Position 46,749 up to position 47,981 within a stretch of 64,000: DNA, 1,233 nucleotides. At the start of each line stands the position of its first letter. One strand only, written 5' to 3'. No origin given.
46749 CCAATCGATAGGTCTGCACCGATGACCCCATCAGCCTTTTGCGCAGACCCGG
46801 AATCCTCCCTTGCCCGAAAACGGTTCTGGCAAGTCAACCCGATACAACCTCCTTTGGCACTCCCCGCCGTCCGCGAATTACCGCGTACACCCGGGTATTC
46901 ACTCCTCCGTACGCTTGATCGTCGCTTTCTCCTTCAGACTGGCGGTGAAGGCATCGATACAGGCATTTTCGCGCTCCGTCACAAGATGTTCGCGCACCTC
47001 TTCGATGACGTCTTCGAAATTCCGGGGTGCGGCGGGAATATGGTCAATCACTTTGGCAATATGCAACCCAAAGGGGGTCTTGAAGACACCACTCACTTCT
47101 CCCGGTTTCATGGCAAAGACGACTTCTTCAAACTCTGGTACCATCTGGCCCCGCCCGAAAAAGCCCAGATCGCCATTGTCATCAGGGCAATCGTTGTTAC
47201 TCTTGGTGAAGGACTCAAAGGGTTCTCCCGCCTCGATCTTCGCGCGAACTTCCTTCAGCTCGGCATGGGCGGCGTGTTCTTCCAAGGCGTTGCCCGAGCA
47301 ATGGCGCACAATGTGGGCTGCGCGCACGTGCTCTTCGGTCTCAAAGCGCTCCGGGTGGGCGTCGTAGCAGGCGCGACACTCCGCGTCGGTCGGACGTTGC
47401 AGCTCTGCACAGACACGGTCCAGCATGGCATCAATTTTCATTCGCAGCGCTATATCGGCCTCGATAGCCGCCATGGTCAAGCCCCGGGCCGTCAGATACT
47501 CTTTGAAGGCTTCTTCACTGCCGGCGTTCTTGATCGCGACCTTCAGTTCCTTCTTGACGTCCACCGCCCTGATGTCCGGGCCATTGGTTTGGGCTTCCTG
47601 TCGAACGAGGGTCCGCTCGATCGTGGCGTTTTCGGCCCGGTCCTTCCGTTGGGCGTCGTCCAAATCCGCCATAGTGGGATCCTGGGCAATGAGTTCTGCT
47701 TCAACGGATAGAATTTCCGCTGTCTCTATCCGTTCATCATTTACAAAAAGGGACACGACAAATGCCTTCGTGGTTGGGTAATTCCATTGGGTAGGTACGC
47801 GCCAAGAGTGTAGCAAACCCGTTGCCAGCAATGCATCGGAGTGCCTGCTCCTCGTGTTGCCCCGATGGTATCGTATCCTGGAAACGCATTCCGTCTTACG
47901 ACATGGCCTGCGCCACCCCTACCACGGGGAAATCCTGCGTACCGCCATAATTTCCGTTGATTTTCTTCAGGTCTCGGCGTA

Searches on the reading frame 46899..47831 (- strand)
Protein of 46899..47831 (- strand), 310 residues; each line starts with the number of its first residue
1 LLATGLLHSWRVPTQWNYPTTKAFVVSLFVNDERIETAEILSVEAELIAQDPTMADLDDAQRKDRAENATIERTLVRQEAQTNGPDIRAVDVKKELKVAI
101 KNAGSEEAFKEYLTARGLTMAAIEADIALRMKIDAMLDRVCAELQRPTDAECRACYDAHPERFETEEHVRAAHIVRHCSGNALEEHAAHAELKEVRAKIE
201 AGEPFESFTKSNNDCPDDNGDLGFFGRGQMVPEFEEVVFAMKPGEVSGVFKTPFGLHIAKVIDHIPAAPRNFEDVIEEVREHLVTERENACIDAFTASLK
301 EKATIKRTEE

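Call 79: search_protein_families(library=pfam, proteins=[window:46899-47831:-], max_evalue=0.001)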
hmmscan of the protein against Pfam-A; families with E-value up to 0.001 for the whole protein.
window:46899-47831:- (310 aa): 4 families
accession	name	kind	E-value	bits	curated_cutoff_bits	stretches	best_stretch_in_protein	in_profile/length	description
PF13616.12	Rotamase_3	-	4.8e-20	72.7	22.5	1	166-263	13-114/116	PPIC-type PPIASE domain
PF00639.27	Rotamase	-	1.9e-19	70.9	21.7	1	173-263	1-97/97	PPIC-type PPIASE domain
PF13145.12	Rotamase_2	-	2.2e-19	70.9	27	1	147-275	1-119/121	PPIC-type PPIASE domain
PF13624.11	SurA_N_3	-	1.2e-05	25.7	27.2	1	30-135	44-160/162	SurA-like N-terminal domain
